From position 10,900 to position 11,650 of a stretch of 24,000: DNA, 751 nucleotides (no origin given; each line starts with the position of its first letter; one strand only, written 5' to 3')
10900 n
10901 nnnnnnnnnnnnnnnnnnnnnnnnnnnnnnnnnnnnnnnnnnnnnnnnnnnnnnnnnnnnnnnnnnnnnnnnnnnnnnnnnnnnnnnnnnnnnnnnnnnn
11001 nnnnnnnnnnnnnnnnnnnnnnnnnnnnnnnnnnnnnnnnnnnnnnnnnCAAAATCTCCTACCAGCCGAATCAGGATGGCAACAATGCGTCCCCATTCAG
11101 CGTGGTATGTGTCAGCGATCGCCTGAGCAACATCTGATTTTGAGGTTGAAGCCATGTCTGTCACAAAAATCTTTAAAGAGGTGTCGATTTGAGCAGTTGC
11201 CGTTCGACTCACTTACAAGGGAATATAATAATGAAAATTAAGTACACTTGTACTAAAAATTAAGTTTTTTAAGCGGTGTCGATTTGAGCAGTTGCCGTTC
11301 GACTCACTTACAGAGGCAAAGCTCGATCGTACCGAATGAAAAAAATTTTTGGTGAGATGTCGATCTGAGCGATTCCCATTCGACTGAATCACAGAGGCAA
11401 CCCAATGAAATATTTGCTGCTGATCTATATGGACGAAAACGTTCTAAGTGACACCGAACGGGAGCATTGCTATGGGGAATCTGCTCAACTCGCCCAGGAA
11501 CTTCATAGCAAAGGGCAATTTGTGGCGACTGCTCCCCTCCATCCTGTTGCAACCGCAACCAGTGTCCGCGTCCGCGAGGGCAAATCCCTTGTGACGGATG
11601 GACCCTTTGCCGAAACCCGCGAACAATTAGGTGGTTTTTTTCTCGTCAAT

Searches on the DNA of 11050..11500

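Call 88: search_rna_families(source=window, start=11050, end=11500, threshold=evalue, max_evalue=1)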
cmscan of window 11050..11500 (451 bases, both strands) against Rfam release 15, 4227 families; matches with E-value up to 1: 0.
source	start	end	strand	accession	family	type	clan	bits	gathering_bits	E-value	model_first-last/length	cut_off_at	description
